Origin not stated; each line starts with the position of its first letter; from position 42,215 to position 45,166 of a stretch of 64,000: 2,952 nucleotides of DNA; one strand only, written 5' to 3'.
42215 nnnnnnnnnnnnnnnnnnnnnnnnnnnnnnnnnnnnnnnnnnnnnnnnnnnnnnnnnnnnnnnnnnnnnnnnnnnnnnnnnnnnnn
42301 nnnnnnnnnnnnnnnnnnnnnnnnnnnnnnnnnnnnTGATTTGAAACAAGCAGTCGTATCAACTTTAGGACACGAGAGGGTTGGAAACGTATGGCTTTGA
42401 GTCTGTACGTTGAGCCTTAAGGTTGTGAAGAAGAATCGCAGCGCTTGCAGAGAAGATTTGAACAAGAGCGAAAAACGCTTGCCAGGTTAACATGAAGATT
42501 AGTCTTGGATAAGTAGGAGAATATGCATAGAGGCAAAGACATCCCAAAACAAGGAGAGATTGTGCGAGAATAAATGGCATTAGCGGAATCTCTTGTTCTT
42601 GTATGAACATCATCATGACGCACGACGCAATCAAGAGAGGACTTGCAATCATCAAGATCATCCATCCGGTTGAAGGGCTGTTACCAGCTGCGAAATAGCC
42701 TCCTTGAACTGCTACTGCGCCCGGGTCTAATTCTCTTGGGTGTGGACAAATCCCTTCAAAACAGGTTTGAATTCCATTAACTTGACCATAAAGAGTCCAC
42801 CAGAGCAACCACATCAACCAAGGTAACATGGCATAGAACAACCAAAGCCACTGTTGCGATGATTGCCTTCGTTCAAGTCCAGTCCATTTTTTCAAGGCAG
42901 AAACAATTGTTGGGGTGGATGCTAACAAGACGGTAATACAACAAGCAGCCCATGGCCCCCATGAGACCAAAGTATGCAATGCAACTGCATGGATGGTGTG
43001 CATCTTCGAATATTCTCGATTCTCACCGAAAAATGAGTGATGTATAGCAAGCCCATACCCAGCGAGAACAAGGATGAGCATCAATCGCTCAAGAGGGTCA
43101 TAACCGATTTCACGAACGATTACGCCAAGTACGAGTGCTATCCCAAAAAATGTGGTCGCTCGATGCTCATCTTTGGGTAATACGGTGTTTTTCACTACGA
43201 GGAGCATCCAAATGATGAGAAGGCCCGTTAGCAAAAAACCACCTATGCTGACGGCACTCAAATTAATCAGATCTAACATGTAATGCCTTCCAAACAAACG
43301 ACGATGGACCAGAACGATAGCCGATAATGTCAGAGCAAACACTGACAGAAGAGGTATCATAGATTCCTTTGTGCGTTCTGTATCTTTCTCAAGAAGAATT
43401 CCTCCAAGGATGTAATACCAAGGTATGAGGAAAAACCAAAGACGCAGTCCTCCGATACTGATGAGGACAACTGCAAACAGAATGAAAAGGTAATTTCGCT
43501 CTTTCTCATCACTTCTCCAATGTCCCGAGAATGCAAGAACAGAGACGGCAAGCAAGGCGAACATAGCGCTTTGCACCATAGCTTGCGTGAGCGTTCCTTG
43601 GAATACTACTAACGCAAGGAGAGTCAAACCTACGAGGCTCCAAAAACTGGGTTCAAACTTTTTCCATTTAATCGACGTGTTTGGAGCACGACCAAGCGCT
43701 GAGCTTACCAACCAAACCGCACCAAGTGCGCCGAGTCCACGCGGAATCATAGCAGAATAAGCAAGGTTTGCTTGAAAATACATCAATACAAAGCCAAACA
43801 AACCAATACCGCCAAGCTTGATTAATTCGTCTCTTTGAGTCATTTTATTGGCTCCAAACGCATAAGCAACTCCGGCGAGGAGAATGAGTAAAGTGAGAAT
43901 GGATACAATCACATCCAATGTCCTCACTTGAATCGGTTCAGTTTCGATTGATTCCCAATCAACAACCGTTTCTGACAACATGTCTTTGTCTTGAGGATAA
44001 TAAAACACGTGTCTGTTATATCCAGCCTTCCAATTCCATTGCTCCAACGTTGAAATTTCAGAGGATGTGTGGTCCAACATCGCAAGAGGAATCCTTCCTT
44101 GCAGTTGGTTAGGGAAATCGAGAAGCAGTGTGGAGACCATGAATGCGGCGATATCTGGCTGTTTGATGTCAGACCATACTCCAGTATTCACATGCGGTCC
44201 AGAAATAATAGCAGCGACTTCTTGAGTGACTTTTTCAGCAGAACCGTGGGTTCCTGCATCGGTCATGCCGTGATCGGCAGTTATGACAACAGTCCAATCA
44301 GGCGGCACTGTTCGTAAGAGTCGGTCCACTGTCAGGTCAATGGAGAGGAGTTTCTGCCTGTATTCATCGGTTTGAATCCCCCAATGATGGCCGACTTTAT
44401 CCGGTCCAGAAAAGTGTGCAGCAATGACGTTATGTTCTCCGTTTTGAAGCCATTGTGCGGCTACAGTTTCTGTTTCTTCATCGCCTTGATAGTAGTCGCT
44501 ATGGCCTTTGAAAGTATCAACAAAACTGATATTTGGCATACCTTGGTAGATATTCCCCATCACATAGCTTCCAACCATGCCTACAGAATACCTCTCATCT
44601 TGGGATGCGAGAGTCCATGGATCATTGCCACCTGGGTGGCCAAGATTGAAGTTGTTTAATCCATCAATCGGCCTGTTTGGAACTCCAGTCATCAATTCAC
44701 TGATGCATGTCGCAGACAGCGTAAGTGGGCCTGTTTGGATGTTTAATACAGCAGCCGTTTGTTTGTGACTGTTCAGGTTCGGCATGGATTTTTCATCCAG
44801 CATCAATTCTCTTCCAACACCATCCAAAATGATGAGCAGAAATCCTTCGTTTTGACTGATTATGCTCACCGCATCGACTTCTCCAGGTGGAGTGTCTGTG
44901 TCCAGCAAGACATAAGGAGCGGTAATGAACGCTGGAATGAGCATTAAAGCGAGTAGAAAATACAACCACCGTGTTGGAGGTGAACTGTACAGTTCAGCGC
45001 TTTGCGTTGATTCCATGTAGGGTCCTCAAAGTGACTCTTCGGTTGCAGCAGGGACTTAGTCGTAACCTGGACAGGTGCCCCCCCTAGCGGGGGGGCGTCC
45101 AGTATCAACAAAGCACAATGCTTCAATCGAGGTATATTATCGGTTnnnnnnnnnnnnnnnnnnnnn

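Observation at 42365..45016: Eukaryotic GPI-ethanolamine-phosphate-transferase-like architecture (AlkP core + 12 or more TMs)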

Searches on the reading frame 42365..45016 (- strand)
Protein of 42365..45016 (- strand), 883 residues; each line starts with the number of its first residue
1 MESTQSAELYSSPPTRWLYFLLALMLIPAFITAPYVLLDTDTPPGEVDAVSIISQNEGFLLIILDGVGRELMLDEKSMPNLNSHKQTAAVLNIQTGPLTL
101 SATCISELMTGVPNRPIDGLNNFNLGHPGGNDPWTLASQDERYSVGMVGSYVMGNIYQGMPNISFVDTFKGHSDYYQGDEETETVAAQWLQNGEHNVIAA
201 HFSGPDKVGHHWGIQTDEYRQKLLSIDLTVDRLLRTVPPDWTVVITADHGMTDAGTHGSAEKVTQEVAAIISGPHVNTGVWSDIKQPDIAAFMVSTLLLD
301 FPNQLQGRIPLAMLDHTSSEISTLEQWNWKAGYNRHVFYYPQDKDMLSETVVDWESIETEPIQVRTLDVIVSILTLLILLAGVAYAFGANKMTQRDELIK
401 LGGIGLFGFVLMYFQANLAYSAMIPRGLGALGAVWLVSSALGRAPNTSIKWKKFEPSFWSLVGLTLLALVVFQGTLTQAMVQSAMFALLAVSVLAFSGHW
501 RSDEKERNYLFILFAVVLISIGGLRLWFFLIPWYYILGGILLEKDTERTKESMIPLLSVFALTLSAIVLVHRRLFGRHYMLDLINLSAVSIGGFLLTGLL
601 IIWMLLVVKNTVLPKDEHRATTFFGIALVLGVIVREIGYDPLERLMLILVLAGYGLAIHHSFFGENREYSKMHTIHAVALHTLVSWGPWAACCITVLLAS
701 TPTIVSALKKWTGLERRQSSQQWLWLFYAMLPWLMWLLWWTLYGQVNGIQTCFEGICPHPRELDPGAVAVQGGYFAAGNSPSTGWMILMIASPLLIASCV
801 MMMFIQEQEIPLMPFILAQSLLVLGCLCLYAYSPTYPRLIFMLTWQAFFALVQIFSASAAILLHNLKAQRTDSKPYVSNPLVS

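Call 3: search_protein_families(library=pfam, proteins=[window:42365-45016:-], max_evalue=1)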
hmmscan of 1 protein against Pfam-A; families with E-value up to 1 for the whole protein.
window:42365-45016:- (883 aa): 2 families
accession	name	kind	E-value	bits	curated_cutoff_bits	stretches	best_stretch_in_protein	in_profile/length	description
PF01663.27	Phosphodiest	-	6e-13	49.5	23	1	143-254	102-224/342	Type I phosphodiesterase / nucleotide pyrophosphatase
PF01676.23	Metalloenzyme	-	1.2e-07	32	24.3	1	180-278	132-227/252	Metalloenzyme superfamily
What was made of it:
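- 43979..44845 (-): Extracytoplasmic alkaline-phosphatase-superfamily catalytic domain (aa 58-346). PF01663 at 6e-13 (call 3).
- On Alkaline-phosphatase superfamily, PF01663 (type I phosphodiesterase / NPP / GPI-ET catalytic domain): 49.5 bits against a cut-off of 23, E = 6e-13 (call 3).
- On GPI ethanolamine-phosphate transferases (PIGN/PIGO/PIGG): No Pfam hit at E <= 1 (call 3).
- Checked: Pfam gives PF01663 Phosphodiest at E = 6e-13 (49.5 bits, cut-off 23) and PF01676 Metalloenzyme at 1.2e-7 (call 3).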

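Call 4: search_protein_families(library=ncbifam, proteins=[window:42365-45016:-], max_evalue=1)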
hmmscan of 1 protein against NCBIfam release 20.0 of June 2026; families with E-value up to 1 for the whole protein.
window:42365-45016:- (883 aa): 7 families
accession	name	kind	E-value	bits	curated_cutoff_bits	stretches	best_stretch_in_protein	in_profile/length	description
NF042991.1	alk_phos_PafA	equivalog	5.8e-08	31.6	650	1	193-266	301-379/554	alkaline phosphatase PafA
TIGR01307.1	pgm_bpd_ind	equivalog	4.1e-06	25.5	330.65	1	182-308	373-501/504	2,3-bisphosphoglycerate-independent phosphoglycerate mutase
NF038358.1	phophono_PhpG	equivalog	0.0016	17.2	545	1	179-257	293-371/417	CMP-5'-phosphonoformate--3-phosphoglycerate phosphonoformyl transferase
NF009049.0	PRK12383.1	equivalog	0.0022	17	254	1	188-274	280-362/408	phosphopentomutase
NF003766.0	PRK05362.1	equivalog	0.0031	16.3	256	1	215-278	299-360/396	phosphopentomutase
TIGR00306.2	apgM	subfamily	0.036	13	320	1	174-249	270-347/403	2,3-bisphosphoglycerate-independent phosphoglycerate mutase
NF051873.1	AlkPhosPhoY32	equivalog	0.039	12.4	1000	1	195-255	280-343/539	alkaline phosphatase PhoY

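Call 5: search_solved_structures(query=window:42365-45016:-, max_evalue=1, show_alignments=3)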
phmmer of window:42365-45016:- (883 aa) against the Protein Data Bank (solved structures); distinct sequences matched with E-value up to 1: 17.
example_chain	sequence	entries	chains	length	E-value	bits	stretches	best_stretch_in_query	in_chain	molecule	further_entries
5tcd_A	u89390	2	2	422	7.4e-05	24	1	171-254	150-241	Ectonucleotide pyrophosphatase/phosphodiesterase family member 7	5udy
7mw8_D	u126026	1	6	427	0.013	16.6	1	194-258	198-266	Phosphodiesterase-nucleotide pyrophosphatase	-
2gsn_A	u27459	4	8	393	0.027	15.5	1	194-258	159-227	phosphodiesterase-nucleotide pyrophosphatase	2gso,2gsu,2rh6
2ify_A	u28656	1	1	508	0.04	14.9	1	187-308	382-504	2,3-bisphosphoglycerate-independent phosphoglycerate mutase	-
5ege_A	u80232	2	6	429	0.33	11.9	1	188-254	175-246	Ectonucleotide pyrophosphatase/phosphodiesterase family member 6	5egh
5k1h_B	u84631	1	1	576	0.45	11.4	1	310-368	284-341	Eukaryotic translation initiation factor 3 subunit B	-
6zvj_B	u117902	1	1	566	0.51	11.3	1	310-368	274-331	Eukaryotic translation initiation factor 3 subunit B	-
7n1s_A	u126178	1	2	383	0.55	11.2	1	194-258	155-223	Phosphodiesterase-nucleotide pyrophosphatase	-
7tl8_A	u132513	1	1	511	0.57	11.1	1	185-259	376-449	2,3-bisphosphoglycerate-independent phosphoglycerate mutase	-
9bln_U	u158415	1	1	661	0.62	11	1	310-368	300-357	Eukaryotic translation initiation factor 3 subunit B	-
4my4_A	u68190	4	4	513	0.62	11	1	185-258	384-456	2,3-bisphosphoglycerate-independent phosphoglycerate mutase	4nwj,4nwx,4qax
5kgn_A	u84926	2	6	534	0.66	10.9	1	188-253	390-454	2,3-bisphosphoglycerate-independent phosphoglycerate mutase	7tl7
7knf_A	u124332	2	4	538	0.66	10.9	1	188-253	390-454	2,3-bisphosphoglycerate-independent phosphoglycerate mutase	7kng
5kgl_A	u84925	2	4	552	0.68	10.9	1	188-253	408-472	2,3-bisphosphoglycerate-independent phosphoglycerate mutase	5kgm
9cpa_p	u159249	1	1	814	0.71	10.8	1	310-368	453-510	eukaryotic translation initiation factor 3 subunit b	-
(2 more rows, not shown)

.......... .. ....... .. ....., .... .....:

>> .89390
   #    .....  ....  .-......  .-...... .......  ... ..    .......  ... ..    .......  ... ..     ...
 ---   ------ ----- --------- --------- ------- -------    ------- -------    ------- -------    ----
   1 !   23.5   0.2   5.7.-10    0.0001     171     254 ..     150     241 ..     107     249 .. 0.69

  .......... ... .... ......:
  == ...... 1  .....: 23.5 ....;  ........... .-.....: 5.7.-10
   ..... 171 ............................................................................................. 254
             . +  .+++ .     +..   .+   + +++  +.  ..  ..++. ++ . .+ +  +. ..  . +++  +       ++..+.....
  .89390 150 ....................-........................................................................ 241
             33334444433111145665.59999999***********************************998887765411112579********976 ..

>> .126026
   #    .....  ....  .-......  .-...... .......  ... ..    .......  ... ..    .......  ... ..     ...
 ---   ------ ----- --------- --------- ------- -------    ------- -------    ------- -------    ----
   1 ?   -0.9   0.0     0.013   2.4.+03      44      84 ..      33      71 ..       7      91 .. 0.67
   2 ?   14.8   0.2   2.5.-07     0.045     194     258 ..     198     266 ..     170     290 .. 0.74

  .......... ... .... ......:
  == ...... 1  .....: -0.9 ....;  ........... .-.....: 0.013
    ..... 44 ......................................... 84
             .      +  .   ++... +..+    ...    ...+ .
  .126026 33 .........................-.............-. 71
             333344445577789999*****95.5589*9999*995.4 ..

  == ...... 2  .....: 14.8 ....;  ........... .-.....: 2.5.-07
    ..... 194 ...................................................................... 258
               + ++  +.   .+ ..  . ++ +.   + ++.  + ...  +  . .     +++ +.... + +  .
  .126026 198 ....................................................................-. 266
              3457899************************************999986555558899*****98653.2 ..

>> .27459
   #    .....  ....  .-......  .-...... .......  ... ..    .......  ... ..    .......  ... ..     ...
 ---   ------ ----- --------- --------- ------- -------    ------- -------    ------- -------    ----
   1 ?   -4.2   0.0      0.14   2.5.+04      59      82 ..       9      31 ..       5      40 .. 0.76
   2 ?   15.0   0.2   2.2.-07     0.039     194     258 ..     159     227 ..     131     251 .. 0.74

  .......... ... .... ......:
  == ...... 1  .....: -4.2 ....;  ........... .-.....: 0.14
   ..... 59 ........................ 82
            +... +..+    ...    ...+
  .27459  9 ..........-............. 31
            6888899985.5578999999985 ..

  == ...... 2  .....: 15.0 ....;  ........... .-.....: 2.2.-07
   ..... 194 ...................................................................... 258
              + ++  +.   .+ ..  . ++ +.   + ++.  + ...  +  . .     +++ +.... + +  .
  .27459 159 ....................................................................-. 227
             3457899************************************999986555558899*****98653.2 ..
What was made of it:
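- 44813..44830 (-): ILDGVG motif with D65, the first metal ligand. It aligns with the ...SIDGLR motif of Xac NPP (call 5).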
